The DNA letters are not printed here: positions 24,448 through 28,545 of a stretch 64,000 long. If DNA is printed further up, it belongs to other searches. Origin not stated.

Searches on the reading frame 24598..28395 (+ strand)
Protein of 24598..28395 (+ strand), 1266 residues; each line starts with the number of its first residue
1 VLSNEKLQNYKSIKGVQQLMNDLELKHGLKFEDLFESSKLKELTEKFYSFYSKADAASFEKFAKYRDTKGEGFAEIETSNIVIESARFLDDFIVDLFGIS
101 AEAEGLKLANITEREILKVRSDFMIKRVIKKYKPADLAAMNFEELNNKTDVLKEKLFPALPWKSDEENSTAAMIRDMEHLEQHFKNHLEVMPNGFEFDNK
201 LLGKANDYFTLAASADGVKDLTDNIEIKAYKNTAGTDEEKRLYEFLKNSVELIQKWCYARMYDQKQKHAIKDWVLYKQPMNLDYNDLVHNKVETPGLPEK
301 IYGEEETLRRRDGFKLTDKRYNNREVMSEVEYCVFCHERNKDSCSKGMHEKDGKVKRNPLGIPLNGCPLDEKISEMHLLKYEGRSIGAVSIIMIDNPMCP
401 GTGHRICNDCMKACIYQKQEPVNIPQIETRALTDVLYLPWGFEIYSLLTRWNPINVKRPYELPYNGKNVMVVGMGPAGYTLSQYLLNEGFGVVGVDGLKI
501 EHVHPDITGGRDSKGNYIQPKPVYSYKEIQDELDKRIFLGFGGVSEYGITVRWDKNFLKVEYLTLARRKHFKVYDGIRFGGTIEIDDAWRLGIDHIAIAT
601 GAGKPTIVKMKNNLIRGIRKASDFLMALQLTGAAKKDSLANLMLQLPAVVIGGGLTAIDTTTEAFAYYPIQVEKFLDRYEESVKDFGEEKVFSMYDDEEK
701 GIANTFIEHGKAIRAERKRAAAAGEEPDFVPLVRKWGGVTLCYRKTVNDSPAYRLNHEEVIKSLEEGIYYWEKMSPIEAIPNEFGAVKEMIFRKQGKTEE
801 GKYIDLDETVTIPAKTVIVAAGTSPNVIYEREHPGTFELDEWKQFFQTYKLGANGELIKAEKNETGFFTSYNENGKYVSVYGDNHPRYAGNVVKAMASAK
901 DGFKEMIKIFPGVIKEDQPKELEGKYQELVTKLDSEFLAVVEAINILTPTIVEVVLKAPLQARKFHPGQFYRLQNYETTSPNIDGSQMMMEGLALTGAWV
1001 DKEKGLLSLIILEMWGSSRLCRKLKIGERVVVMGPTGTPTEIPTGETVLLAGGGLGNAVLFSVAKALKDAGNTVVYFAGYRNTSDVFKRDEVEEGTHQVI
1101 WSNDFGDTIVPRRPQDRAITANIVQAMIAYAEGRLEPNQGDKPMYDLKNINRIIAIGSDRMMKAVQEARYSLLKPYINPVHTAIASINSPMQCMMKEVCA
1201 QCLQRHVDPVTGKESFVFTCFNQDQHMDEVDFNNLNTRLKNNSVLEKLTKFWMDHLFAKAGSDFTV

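Call 46: search_protein_families(library=pfam, proteins=[window:24598-28395:+], max_evalue=0.001)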
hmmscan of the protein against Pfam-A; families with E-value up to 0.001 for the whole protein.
window:24598-28395:+ (1266 aa): 2 families
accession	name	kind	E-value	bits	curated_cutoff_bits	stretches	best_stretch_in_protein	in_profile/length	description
PF07992.20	Pyr_redox_2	-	1.4e-09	38.3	26.1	1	468-665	2-162/291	Pyridine nucleotide-disulphide oxidoreductase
PF14691.11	Fer4_20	-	0.0002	21.5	25.8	0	365-429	34-102/113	Dihydroprymidine dehydrogenase domain II, 4Fe-4S cluster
